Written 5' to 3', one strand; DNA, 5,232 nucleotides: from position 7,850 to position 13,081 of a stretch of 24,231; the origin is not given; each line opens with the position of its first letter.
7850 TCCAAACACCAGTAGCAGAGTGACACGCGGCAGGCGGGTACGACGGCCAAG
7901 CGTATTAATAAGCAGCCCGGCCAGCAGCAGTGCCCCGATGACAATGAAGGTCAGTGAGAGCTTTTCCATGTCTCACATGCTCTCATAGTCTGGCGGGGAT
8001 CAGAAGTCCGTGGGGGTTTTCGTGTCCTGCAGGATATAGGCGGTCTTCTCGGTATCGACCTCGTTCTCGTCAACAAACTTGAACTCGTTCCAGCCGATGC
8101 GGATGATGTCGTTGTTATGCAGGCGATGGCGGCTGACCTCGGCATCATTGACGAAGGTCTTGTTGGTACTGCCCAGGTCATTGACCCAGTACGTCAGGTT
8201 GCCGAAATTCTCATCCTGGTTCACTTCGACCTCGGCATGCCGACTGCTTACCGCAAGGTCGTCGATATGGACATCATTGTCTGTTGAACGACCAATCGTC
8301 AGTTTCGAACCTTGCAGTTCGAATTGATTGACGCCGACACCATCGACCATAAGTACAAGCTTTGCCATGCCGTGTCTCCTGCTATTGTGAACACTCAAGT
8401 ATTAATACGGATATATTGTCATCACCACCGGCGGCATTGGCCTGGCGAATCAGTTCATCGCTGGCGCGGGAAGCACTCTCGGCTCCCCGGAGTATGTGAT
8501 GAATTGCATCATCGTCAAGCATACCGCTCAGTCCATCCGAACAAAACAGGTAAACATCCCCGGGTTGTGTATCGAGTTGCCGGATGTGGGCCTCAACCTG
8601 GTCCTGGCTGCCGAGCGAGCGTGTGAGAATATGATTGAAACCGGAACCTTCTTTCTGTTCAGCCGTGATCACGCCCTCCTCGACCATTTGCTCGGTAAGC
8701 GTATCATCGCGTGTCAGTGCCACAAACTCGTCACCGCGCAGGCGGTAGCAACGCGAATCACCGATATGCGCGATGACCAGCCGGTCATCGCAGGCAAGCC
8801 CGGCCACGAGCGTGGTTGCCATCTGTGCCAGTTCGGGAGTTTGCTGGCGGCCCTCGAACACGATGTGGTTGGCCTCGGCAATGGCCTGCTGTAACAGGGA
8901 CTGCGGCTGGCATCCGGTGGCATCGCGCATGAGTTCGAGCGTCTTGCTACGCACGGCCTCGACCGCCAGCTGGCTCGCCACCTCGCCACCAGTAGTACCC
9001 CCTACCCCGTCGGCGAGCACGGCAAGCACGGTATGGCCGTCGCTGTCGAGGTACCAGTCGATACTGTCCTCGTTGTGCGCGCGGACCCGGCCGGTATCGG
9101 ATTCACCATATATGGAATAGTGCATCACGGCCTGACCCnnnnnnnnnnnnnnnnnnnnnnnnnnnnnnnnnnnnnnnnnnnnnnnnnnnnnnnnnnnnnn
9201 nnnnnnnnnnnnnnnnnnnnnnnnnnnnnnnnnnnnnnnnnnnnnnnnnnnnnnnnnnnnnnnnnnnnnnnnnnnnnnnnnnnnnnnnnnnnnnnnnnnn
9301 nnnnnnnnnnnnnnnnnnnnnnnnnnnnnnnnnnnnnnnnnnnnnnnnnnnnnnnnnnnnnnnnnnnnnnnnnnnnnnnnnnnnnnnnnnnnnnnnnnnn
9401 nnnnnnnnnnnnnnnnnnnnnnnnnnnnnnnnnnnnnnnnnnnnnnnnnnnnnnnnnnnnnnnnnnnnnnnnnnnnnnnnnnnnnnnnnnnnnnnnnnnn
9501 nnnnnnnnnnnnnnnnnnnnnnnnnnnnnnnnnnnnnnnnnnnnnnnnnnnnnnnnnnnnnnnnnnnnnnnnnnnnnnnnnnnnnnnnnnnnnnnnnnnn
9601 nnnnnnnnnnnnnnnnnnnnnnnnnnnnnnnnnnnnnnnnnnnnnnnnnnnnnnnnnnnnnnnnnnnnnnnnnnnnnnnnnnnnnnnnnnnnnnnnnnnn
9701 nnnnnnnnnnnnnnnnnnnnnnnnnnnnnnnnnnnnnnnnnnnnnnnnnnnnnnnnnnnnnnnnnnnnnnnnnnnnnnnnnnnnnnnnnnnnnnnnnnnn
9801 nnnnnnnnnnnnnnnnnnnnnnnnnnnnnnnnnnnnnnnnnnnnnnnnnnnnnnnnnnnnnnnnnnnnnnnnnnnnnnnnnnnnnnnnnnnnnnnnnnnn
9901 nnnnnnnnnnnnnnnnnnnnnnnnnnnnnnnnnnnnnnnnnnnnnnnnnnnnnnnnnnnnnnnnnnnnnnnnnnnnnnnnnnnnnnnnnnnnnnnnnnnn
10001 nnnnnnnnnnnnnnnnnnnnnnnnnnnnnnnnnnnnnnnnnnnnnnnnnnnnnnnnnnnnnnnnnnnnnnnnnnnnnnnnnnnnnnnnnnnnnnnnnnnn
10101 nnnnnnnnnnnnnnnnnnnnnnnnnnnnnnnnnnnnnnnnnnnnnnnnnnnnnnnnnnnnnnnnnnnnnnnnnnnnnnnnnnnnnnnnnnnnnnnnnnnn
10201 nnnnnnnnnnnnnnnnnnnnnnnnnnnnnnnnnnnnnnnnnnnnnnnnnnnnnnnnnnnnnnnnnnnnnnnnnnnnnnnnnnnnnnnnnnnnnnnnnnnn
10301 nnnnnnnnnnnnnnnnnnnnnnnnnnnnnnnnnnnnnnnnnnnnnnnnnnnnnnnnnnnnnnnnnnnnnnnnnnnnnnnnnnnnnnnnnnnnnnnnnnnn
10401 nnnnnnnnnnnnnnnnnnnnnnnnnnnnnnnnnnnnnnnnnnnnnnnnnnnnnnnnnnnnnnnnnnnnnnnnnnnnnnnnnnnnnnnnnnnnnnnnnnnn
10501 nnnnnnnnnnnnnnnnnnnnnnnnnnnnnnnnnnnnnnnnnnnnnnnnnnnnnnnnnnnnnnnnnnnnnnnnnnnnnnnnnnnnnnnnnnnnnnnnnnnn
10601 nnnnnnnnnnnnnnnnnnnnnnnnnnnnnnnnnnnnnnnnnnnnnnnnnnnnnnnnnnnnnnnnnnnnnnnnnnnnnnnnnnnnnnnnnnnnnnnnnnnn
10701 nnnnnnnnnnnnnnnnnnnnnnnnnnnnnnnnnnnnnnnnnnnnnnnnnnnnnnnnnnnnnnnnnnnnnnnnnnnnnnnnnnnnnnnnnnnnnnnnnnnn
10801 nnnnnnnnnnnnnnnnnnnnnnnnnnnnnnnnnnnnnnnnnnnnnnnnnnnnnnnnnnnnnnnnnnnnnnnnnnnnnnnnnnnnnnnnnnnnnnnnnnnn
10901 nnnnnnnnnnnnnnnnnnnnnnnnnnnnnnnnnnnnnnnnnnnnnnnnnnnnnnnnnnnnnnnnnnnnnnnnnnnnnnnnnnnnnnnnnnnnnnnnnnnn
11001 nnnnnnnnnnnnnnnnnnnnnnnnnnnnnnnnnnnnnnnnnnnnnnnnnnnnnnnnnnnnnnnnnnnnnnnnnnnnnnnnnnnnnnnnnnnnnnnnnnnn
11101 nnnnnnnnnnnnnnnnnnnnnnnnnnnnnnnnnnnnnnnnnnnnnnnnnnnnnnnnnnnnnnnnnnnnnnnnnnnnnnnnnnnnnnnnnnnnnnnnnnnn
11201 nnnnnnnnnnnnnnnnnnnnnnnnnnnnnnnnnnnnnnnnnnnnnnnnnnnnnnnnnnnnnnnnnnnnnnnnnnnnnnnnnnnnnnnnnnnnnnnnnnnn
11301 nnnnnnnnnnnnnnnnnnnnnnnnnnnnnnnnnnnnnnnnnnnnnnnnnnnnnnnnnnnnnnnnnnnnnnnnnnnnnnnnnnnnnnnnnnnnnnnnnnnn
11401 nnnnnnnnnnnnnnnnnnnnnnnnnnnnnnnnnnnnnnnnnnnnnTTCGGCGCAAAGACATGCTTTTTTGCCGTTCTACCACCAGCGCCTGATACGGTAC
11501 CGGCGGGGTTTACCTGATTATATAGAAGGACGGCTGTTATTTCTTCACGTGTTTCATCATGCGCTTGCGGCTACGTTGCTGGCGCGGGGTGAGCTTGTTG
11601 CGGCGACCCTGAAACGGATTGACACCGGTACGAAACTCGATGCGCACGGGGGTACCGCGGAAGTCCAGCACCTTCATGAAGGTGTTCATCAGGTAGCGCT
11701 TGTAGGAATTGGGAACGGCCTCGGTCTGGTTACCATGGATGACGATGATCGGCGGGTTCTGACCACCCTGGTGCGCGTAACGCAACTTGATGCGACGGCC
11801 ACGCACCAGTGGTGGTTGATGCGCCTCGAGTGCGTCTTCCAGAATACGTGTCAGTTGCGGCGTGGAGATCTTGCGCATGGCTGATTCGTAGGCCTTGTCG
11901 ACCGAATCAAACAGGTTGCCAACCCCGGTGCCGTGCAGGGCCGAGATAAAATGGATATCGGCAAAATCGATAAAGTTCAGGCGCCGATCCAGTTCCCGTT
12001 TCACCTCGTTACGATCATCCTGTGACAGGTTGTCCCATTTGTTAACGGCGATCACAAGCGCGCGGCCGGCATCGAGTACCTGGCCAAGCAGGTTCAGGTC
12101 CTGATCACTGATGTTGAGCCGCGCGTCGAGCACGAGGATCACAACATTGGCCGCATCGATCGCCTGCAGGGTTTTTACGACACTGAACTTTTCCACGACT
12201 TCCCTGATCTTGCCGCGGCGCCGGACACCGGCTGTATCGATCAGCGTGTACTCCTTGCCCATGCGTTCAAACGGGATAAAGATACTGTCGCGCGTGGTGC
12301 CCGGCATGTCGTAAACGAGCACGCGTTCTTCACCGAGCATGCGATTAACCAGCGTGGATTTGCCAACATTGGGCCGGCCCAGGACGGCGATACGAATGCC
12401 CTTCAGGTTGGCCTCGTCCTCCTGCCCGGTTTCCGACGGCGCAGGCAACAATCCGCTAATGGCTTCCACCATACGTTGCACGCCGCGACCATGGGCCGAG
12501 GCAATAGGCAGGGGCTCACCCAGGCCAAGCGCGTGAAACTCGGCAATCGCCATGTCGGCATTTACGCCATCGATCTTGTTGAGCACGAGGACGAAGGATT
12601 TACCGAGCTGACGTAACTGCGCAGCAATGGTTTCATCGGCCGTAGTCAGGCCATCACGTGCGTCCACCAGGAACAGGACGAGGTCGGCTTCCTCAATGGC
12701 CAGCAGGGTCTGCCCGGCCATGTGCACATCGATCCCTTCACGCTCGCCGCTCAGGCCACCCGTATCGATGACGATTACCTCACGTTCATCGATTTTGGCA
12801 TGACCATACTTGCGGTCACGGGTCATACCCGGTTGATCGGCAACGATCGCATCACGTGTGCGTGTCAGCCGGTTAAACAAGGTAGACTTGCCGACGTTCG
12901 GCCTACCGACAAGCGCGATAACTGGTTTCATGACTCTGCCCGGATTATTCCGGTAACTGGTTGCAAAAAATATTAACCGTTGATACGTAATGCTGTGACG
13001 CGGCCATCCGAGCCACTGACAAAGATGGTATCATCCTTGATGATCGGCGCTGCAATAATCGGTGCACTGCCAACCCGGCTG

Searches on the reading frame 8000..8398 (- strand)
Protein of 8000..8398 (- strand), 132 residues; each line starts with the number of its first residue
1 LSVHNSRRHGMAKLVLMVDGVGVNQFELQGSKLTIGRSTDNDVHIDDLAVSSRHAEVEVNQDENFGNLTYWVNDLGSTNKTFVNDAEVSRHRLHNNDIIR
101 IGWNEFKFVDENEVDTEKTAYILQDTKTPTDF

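Call 3: search_protein_families(library=pfam, proteins=[window:8000-8398:-], max_evalue=0.01)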
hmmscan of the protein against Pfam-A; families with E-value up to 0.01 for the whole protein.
window:8000-8398:- (132 aa): 2 families
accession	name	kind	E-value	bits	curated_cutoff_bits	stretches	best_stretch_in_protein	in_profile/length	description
PF00498.31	FHA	-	4.3e-20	72.4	20.7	1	34-102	2-67/67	FHA domain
PF16697.10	Yop-YscD_cpl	-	7.8e-13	48.9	33.2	1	25-111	11-93/94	Inner membrane component of T3SS, cytoplasmic domain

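Call 10: search_protein_families(library=ncbifam, proteins=[window:8000-8368:-], max_evalue=0.01)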
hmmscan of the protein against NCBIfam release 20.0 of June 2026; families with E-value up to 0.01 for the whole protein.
window:8000-8368:- (122 aa): 6 families
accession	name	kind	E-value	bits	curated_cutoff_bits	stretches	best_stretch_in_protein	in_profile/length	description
NF049868.1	FhaB_Rv0019c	equivalog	9.3e-15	55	125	1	11-94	76-154/158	FHA domain-containing protein FhaB/FipA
NF041660.2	oxygluDhInhib_OdhI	equivalog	3.2e-14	52.9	200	1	14-96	49-125/130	oxoglutarate dehydrogenase inhibitor Odhl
NF052573.1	HisKinEspAMyxo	equivalog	5e-11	41.4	1400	1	15-103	40-124/755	serine histidine kinase EspA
TIGR03354.1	VI_FHA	hypoth_equivalog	8.5e-09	35.7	120.25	1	15-93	18-96/420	type VI secretion system-associated FHA domain protein TagH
NF033760.1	gliding_GltG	equivalog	2.8e-07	29.5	650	1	22-108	25-106/650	adventurous gliding motility protein GltG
NF052403.1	ESX1TransRegEspM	equivalog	0.0067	15.3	550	1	9-92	17-93/367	ESX-1 type VII secretion system transcriptional regulator EspM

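Call 31: search_protein_families(library=padloc, proteins=[window:8000-8368:-], max_evalue=0.001)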
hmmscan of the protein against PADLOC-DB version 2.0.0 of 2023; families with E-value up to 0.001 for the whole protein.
window:8000-8368:- (122 aa): 0 families

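Call 65: search_solved_structures(query=window:8000-8368:-, max_evalue=0.001)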
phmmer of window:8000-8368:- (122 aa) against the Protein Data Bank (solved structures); distinct sequences matched with E-value up to 0.001: 18.
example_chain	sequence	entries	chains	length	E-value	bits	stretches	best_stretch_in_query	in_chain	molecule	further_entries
6hc0_B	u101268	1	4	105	1.5e-10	44.6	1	10-104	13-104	GGDEF domain protein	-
6hbz_A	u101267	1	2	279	3.1e-10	43.6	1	12-110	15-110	GGDEF domain protein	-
6hc1_A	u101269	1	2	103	3.4e-10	43.5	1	10-101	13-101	GGDEF domain protein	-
2kkl_A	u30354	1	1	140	7.7e-08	35.9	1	14-98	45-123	Uncharacterized protein Mb1858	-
3po8_A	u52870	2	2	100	1.2e-07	35.2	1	8-96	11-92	Putative uncharacterized protein TB39.8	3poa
2lc1_A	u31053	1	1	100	1.3e-07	35.2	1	8-96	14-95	Putative uncharacterized protein TB39.8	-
2kfu_A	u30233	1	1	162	1.3e-07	35.1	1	14-97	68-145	Rv1827 pThr 22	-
6i2p_D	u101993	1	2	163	1.3e-07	35.1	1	14-97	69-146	Glycogen accumulation regulator GarA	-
7rj3_A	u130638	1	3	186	1.4e-07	35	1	14-97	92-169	Glycogen accumulation regulator GarA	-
6i2q_B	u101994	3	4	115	1.5e-07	35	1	14-99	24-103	Glycogen accumulation regulator GarA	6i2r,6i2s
8p5r_G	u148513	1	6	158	3.2e-07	33.9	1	14-98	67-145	Glycogen accumulation regulator GarA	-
2kb3_A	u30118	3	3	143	5e-07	33.3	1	15-95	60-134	Oxoglutarate dehydrogenase inhibitor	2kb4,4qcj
8p5x_G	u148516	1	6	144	5.1e-07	33.3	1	15-95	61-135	Oxoglutarate dehydrogenase inhibitor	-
3oun_A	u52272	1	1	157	5.2e-07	33.2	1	8-96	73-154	Putative uncharacterized protein TB39.8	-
6cah_A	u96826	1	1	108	2.4e-06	31.1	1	17-101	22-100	ABC transporter ATP-binding/permease protein Rv1747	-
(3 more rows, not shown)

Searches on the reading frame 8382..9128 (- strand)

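Call 3: search_protein_families(library=pfam, proteins=[window:8382-9128:-], max_evalue=0.01)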
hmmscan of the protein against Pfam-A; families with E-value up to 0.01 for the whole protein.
window:8382-9128:- (248 aa): 3 families
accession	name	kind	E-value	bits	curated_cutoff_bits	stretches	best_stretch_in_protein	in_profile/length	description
PF13672.11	PP2C_2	-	2.4e-18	66.9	24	1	15-208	8-183/209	Protein phosphatase 2C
PF00481.26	PP2C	-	1.4e-06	28.6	20.3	1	40-239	41-255/255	Protein phosphatase 2C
PF07228.17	SpoIIE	-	1.1e-05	25.9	25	1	31-245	2-190/192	Stage II sporulation protein E (SpoIIE)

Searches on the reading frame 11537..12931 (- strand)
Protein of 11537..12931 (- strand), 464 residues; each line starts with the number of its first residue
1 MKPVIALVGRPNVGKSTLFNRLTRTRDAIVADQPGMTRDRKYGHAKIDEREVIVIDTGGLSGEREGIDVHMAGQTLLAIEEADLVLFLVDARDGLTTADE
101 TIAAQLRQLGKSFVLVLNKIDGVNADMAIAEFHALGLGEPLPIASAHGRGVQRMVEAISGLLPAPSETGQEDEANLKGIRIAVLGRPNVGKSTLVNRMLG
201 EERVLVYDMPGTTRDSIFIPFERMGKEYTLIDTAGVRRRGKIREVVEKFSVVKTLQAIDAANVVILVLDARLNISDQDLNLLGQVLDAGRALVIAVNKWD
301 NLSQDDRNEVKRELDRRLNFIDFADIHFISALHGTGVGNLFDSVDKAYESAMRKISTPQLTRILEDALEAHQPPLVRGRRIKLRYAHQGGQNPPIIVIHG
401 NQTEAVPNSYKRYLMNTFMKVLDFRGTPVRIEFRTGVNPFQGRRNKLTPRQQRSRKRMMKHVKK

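Call 3: search_protein_families(library=pfam, proteins=[window:11537-12931:-], max_evalue=0.01)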
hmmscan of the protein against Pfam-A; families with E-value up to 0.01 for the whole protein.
window:11537-12931:- (464 aa): 24 families
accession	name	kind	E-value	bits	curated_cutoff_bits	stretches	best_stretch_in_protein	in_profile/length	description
PF01926.29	MMR_HSR1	-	6.4e-57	191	21.9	2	5-119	2-113/113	50S ribosome-binding GTPase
PF02421.24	FeoB_N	-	1.1e-34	119.7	27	2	5-155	3-153/156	Ferrous iron transport protein B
PF14714.11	KH_dom-like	-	3.5e-31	107.8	27.3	1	354-434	1-81/81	KH-domain-like of EngA bacterial GTPase enzymes, C-terminal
PF00009.33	GTP_EFTU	-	3e-23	82.8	26.5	2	212-348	55-186/188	Elongation factor Tu GTP binding domain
PF00350.29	Dynamin_N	-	6.8e-14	52.7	27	0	181-214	1-33/168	Dynamin family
PF04548.22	AIG1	-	8.7e-11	42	27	2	5-109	3-110/212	AIG1 family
PF03193.22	RsgA_GTPase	-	2.3e-10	41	30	1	173-238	101-170/174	RsgA GTPase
PF02492.25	cobW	-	3e-08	33.9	20.7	1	49-130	83-163/180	CobW/HypB/UreG, nucleotide-binding domain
PF00025.27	Arf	-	3.4e-06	27.1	22.3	1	177-344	13-170/174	ADP-ribosylation factor family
PF13479.12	AAA_24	-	8e-06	26.3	27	0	178-225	2-46/195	AAA domain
PF08477.19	Roc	-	1.3e-05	25.9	27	0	5-26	2-23/119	Ras of Complex, Roc, domain of DAPkinase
PF13401.12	AAA_22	-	2e-05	25.4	27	0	4-56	7-40/130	AAA domain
PF00071.28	Ras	-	2.8e-05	24.2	21.6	0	181-344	2-156/162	Ras family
PF03029.23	ATP_bind_1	-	0.00019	21.8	27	0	225-316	90-178/240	Conserved hypothetical ATP binding protein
PF00005.33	ABC_tran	-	0.0002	22.4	25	0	4-27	13-36/137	ABC transporter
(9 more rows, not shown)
